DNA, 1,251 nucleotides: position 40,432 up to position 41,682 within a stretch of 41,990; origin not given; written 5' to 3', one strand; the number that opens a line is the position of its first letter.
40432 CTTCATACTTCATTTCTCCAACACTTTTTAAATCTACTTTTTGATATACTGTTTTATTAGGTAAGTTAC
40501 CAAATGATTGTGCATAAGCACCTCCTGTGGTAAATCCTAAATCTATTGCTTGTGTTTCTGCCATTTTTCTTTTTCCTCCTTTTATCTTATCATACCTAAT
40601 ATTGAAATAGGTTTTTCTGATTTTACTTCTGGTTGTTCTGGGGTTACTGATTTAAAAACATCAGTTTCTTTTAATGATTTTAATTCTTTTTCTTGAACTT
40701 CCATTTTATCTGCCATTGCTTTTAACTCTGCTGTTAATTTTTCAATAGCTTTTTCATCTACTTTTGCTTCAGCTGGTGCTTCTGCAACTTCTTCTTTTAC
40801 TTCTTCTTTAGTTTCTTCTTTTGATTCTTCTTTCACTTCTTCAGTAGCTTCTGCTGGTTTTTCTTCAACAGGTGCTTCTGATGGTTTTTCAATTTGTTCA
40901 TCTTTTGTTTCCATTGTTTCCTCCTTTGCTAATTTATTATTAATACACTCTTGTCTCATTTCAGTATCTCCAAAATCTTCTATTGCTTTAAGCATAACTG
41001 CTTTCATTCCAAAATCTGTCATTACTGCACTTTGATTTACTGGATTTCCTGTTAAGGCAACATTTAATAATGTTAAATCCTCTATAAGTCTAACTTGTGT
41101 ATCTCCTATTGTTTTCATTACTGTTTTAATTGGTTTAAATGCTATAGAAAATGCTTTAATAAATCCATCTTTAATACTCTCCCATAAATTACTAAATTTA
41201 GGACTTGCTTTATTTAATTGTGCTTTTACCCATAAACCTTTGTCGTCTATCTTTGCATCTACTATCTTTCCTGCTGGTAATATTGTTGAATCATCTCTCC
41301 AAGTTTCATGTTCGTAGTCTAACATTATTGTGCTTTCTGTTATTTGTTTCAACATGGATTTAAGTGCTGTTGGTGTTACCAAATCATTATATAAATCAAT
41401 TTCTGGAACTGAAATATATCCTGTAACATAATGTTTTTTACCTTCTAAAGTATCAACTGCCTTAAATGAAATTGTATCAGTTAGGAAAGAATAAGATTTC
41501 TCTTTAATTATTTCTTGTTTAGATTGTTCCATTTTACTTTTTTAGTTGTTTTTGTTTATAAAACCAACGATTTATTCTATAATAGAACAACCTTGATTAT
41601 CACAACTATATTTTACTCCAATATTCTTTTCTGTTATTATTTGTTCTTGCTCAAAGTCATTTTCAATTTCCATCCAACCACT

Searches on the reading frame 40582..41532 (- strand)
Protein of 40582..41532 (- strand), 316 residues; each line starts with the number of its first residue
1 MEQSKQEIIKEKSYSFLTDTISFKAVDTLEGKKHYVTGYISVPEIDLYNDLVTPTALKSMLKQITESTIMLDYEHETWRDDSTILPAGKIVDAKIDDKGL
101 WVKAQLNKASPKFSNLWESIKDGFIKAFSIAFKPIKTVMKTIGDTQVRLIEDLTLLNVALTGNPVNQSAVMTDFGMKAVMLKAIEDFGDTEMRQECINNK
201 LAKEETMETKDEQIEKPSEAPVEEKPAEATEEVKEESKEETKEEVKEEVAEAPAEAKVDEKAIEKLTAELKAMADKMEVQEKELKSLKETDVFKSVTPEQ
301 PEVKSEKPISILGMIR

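Call 8: search_protein_families(library=pfam, proteins=[window:40582-41532:-], max_evalue=0.01)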
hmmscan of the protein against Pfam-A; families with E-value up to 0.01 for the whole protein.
window:40582-41532:- (316 aa): 1 family
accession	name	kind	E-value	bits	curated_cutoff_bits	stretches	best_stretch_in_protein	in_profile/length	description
PF14550.11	Peptidase_S78_2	-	0.0026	18.2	24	1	26-131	5-119/126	Putative phage serine protease XkdF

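Call 9: search_protein_families(library=phrogs, proteins=[window:40582-41532:-], max_evalue=0.001)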
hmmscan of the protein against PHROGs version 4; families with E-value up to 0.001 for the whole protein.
window:40582-41532:- (316 aa): 5 families
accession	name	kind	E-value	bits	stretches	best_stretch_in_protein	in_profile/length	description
phrog_80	-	head and packaging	8.4e-22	79.1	1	8-273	211-519/607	head maturation protease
phrog_617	-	head and packaging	1.4e-11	45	1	27-291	19-276/626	major head protein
phrog_3244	-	head and packaging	1.9e-11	45.2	1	26-289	25-295/326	head maturation protease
phrog_1028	-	head and packaging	5.3e-06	27.1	1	28-119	35-120/591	head maturation protease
phrog_4523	-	head and packaging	1.8e-05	24.7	1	74-281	77-247/644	major head and protease protein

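Call 35: find_related_loci(query=window:40582-41532:-, collection=viral_contigs, flank=4000)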
Query window:40582-41532:- (316 aa) in viral_contigs; peptide patterns used: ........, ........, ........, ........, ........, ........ (x = any residue, [..] = any of these).
11 stretches matched a pattern; 3 encode a relative of the query (tblastn E <= 1e-3); 3 distinct loci.
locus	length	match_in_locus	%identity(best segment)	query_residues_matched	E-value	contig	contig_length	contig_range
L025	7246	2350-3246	61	10-316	3e-111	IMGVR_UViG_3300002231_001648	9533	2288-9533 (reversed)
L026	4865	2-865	59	36-316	1e-98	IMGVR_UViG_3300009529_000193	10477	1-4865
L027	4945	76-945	52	12-316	1e-79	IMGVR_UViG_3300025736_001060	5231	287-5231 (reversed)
